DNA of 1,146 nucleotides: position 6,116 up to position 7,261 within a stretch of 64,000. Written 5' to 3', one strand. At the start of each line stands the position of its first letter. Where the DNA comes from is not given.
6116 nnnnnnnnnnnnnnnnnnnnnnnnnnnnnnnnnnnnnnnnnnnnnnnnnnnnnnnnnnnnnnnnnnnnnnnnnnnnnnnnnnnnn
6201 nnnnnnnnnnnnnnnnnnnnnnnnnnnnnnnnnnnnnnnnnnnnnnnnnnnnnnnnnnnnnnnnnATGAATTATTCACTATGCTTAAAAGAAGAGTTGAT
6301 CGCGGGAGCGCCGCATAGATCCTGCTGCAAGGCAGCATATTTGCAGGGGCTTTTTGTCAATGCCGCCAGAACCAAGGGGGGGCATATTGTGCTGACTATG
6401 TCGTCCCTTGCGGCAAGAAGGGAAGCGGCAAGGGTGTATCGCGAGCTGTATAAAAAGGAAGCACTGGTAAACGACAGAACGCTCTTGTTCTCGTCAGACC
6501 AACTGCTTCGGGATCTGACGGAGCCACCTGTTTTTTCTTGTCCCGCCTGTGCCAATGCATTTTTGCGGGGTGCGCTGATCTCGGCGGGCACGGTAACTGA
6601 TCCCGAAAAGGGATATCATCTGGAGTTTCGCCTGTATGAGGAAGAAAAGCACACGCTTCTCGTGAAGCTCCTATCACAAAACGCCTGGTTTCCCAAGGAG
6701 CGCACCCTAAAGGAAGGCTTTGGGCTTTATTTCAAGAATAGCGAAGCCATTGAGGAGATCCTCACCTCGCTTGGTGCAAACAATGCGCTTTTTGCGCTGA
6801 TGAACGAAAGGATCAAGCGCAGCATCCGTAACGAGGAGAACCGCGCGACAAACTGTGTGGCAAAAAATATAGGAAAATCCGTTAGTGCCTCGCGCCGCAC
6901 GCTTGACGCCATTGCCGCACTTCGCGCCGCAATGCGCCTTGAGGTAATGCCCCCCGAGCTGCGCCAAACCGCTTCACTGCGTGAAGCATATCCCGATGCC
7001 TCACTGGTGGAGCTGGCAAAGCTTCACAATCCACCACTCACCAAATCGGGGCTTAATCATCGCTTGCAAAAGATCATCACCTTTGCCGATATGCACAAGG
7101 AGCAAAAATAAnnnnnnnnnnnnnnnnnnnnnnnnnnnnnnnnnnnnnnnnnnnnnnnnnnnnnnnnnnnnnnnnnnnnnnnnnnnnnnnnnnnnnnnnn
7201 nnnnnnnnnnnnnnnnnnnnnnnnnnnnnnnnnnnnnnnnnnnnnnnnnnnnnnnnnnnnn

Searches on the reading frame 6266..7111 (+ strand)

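Call 34: search_protein_families(library=ncbifam, proteins=[window:6266-7111:+], max_evalue=1e-8)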
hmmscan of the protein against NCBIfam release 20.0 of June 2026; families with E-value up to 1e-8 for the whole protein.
window:6266-7111:+ (281 aa): 1 family
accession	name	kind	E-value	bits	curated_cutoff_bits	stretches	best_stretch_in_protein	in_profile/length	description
TIGR00647.1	DNA_bind_WhiA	equivalog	1.6e-46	159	44.1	1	43-275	70-304/304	DNA-binding protein WhiA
